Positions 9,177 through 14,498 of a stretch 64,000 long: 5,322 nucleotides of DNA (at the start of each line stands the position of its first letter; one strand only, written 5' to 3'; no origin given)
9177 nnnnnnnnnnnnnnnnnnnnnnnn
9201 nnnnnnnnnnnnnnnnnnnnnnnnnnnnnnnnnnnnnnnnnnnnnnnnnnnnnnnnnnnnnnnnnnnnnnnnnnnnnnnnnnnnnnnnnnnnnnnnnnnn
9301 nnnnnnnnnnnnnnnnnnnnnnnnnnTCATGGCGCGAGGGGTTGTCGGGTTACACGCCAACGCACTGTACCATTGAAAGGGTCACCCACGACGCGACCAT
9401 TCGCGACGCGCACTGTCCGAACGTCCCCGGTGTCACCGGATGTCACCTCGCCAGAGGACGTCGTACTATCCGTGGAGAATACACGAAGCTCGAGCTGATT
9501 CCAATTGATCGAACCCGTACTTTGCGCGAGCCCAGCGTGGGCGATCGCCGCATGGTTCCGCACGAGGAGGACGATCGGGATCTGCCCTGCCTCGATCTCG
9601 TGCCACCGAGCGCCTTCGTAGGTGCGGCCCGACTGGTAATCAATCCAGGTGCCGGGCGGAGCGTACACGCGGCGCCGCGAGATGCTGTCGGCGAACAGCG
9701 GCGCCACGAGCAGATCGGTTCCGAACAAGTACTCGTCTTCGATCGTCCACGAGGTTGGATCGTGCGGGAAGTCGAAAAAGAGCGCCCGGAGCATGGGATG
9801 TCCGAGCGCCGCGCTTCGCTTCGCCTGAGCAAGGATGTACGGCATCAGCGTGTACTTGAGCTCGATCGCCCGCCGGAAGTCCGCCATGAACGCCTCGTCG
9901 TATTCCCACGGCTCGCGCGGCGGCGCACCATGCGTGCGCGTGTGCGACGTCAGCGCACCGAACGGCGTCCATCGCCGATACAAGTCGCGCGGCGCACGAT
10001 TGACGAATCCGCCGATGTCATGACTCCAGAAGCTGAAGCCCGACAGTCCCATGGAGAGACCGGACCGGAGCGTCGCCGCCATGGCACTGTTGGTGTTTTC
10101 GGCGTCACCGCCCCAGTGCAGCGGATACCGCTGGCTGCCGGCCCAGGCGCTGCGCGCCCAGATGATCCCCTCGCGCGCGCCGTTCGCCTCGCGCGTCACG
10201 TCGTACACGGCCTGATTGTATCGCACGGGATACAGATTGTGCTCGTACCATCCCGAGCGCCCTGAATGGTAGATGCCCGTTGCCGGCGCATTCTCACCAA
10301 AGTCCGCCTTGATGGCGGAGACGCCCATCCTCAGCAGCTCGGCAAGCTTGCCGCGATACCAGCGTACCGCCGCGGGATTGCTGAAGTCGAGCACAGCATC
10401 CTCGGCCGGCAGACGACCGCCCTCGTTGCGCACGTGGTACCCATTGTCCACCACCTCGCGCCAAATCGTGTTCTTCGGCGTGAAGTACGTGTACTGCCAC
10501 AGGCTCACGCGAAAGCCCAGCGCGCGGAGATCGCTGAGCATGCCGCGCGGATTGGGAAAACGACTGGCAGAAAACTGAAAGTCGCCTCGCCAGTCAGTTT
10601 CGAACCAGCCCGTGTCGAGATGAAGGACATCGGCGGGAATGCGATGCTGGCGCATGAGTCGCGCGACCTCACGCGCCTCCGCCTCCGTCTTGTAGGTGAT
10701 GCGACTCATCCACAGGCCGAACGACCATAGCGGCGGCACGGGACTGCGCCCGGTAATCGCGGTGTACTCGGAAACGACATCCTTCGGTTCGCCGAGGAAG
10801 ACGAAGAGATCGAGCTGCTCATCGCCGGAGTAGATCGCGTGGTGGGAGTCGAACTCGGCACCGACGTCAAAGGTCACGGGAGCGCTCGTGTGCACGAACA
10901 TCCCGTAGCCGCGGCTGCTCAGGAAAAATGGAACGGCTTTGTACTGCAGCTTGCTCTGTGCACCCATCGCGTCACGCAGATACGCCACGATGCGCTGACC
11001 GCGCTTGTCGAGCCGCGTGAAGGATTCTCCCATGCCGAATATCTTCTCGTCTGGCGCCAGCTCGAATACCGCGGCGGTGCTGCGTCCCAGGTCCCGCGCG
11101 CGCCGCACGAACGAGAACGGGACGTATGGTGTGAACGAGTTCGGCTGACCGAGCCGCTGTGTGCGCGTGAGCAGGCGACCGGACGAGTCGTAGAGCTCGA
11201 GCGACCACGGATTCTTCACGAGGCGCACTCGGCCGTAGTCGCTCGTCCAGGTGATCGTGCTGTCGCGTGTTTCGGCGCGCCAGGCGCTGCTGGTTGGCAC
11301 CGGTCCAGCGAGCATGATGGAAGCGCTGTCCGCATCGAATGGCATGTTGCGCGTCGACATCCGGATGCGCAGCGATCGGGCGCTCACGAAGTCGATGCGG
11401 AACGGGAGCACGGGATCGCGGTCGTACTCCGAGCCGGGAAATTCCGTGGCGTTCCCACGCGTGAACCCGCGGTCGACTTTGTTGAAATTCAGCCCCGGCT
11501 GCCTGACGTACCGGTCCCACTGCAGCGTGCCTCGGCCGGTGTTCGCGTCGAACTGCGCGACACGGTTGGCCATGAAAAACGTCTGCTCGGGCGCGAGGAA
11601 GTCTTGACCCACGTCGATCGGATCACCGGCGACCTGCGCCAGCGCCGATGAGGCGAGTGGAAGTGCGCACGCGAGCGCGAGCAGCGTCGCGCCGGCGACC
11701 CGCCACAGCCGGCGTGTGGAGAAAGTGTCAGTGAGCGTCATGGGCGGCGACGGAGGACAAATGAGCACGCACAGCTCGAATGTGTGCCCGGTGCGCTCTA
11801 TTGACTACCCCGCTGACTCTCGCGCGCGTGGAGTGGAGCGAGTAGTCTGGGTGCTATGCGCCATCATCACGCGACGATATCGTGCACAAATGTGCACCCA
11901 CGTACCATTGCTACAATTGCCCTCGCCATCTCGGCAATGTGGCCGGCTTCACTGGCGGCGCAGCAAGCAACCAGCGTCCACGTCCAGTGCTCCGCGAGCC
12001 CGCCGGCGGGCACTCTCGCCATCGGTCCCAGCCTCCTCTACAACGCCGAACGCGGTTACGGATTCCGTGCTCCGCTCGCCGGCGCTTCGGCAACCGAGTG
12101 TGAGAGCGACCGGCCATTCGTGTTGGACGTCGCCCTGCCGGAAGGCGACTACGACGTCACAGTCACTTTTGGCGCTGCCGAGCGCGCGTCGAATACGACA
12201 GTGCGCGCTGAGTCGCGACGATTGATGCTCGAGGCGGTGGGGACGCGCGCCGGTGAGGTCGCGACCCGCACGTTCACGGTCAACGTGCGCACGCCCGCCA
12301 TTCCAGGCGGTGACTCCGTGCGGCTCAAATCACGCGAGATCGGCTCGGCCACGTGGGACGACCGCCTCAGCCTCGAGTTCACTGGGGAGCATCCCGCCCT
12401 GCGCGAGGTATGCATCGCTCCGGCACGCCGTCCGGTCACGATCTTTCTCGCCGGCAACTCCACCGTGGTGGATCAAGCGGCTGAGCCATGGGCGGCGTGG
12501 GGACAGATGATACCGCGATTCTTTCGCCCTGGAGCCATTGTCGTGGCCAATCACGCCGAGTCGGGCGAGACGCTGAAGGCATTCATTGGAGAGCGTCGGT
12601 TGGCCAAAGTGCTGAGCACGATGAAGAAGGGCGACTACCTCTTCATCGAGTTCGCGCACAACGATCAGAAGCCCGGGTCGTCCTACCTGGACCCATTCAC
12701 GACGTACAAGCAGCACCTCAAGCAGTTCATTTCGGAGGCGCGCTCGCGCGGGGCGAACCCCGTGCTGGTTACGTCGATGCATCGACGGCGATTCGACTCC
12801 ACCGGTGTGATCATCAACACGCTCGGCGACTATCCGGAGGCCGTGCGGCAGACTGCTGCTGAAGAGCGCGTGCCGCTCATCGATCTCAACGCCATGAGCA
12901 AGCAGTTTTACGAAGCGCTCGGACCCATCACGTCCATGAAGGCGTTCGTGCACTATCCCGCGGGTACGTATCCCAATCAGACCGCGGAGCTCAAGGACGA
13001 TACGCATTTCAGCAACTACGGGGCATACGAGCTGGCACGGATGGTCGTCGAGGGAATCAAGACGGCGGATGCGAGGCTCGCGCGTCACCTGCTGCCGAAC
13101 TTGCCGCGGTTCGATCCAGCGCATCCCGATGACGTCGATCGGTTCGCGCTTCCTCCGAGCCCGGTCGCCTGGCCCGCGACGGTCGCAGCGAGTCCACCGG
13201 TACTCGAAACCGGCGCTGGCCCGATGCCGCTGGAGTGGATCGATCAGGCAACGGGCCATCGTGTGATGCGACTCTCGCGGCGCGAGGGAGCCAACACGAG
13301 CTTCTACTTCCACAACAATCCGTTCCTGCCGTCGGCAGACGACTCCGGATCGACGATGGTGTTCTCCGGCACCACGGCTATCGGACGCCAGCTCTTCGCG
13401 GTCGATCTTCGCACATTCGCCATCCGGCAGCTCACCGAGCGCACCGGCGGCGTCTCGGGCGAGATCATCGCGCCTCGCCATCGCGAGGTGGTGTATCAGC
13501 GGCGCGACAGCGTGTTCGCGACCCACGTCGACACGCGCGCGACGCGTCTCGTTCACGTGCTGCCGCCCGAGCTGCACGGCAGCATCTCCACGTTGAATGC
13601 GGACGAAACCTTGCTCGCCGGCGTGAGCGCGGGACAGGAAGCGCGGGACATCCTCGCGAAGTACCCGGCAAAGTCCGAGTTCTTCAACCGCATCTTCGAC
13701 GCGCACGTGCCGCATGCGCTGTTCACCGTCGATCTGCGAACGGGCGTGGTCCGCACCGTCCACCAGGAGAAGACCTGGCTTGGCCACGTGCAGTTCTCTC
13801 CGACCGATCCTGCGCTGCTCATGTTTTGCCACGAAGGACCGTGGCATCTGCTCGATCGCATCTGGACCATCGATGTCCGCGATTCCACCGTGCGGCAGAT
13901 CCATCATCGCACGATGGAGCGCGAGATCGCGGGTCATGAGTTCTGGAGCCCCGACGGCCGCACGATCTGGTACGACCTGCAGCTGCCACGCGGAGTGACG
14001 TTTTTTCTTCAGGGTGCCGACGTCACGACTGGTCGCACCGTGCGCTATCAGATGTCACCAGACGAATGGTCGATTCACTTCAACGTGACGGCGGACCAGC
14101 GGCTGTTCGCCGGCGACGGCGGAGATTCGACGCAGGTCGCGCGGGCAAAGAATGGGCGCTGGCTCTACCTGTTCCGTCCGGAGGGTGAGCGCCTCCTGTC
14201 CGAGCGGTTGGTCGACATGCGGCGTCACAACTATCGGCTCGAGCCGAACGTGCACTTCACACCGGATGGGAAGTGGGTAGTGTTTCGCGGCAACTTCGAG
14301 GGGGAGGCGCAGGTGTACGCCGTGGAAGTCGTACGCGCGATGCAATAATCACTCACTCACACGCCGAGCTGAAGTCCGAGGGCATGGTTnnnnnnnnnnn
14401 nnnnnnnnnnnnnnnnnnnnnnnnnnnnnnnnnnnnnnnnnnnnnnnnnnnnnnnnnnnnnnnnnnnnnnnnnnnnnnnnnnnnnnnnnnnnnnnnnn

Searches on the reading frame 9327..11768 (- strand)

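Call 11: search_protein_families(library=pfam, proteins=[window:9327-11768:-], max_evalue=0.001)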
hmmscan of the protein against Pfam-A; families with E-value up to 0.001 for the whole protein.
window:9327-11768:- (813 aa): 4 families
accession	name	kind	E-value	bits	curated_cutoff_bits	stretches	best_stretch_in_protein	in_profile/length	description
PF01055.32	Glyco_hydro_31_2nd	-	9.6e-85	285.2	23.5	1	343-646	2-326/328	Glycosyl hydrolases family 31 TIM-barrel domain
PF13802.12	Gal_mutarotas_2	-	8.5e-29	101.6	27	1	122-301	1-184/184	Glycosyl hydrolase 31 N-terminal galactose mutarotase-like domain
PF21365.3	Glyco_hydro_31_3rd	-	2.4e-20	73.2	24.4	1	656-740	1-85/87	Glycosyl hydrolase family 31 C-terminal domain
PF02065.24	Melibiase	-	0.00021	20.9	27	1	380-541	73-239/347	Melibiase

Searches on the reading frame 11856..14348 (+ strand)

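Call 11: search_protein_families(library=pfam, proteins=[window:11856-14348:+], max_evalue=0.001)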
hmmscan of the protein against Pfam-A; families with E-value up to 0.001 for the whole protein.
window:11856-14348:+ (830 aa): 2 families
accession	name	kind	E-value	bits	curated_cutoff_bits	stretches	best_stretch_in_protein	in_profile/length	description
PF14583.12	Pectate_lyase22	-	6.8e-29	101.2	30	1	462-825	15-382/386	Oligogalacturonate lyase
PF13472.12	Lipase_GDSL_2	-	2.3e-11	45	32.9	1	201-352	4-150/178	GDSL-like Lipase/Acylhydrolase family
